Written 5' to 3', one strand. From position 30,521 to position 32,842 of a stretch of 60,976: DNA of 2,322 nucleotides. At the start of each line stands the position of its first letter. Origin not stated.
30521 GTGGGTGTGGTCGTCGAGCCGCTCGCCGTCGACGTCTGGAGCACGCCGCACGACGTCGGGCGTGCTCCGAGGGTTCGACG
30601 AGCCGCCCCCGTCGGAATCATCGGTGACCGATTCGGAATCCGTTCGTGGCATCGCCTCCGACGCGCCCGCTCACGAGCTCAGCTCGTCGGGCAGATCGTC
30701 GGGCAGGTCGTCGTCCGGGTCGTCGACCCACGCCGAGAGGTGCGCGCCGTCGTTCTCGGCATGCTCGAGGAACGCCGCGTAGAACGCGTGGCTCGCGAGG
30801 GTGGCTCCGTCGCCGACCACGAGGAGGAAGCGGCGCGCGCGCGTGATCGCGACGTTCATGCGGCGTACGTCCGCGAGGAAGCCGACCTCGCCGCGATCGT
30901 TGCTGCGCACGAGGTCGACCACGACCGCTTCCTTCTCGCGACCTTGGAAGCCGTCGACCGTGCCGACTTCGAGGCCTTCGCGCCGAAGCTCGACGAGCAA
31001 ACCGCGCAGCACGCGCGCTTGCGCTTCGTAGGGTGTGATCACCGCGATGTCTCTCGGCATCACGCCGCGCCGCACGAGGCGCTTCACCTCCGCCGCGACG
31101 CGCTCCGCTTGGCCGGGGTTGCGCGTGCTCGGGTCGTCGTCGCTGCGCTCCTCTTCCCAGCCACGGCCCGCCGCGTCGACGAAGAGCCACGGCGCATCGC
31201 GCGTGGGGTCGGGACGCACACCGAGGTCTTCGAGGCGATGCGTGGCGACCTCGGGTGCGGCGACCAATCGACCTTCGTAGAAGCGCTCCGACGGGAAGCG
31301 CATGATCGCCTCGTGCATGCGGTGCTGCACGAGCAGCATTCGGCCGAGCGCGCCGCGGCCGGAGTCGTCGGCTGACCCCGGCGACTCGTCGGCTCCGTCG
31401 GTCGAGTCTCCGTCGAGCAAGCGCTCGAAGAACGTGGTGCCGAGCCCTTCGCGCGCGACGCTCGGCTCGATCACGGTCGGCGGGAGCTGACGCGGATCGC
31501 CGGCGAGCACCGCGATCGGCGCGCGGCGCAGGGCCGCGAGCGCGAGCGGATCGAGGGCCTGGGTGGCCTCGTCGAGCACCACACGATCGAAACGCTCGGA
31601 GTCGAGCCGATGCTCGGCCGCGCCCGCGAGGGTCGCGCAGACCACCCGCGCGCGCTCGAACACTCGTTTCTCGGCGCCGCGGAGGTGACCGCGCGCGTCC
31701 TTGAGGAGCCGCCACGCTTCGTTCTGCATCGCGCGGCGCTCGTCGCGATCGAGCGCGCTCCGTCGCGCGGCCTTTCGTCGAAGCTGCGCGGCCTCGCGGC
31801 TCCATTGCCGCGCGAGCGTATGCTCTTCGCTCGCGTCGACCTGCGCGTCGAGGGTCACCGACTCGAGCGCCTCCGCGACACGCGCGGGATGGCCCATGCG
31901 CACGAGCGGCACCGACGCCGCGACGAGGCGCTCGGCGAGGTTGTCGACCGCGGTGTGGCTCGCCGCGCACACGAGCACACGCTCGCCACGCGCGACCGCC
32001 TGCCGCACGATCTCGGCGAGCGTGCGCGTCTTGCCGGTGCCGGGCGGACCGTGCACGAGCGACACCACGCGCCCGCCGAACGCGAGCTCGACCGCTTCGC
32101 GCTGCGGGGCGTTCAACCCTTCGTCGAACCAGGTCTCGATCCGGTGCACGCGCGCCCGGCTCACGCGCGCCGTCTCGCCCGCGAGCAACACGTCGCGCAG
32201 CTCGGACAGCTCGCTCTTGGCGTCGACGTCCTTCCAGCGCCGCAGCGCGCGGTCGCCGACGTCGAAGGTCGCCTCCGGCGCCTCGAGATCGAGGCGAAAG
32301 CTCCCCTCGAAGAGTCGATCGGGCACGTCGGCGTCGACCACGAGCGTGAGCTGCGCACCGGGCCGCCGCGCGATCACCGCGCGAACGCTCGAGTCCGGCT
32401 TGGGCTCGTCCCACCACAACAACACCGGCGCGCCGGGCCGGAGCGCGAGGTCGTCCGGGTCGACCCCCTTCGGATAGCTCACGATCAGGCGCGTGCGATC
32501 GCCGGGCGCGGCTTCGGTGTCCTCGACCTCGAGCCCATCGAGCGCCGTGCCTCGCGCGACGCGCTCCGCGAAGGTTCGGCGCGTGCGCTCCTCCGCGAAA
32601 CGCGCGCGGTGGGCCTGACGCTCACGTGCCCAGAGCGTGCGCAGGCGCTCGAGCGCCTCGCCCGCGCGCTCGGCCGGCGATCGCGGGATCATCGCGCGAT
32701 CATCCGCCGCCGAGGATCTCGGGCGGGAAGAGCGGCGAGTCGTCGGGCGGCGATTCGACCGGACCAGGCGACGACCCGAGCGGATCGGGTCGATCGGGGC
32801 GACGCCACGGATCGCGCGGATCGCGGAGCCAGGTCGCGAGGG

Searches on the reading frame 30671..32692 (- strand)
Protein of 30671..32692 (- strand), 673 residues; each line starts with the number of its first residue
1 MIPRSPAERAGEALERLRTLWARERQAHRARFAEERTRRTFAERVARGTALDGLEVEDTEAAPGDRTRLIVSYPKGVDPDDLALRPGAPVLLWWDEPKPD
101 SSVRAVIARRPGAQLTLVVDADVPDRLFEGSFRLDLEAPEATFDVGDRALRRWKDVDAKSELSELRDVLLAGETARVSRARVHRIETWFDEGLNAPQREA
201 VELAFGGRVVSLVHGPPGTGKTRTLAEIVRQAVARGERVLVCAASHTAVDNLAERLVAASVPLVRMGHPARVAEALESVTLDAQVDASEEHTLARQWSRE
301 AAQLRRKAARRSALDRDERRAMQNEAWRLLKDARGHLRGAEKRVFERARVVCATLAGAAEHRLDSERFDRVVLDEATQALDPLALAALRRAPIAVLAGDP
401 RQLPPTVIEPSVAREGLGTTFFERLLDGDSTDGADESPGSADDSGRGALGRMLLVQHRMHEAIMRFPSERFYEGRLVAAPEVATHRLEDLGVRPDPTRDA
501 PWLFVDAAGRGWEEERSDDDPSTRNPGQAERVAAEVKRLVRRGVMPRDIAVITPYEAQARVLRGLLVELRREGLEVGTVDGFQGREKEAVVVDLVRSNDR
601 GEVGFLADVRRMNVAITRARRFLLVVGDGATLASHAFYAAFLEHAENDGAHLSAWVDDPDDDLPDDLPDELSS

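Call 79: search_protein_families(library=pfam, max_evalue=0.001, proteins=[window:30671-32692:-])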
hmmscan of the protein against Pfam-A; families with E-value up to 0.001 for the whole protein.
window:30671-32692:- (673 aa): 8 families
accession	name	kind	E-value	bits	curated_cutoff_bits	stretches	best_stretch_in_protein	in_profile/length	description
PF13086.12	AAA_11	-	7e-53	180.5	27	1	193-408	2-255/257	AAA domain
PF13087.12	AAA_12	-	8.4e-53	179.3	27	1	451-628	18-193/195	AAA domain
PF13604.12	AAA_30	-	5.1e-15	56.2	27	1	193-271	2-81/191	AAA domain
PF13245.12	AAA_19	-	2.6e-11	44.3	25.1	1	197-405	1-131/134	AAA domain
PF01443.25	Viral_helicase1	-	3.5e-09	37.2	21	0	358-406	50-100/228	Viral superfamily 1 RNA helicase core domain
PF13191.12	AAA_16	-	1e-06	29.8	32.6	1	207-323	22-117/167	AAA ATPase domain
PF13401.12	AAA_22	-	6.8e-05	23.6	27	1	210-262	7-60/130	AAA domain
PF00580.27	UvrD-helicase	-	0.00082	19.6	23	0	193-275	1-68/271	UvrD/REP helicase N-terminal domain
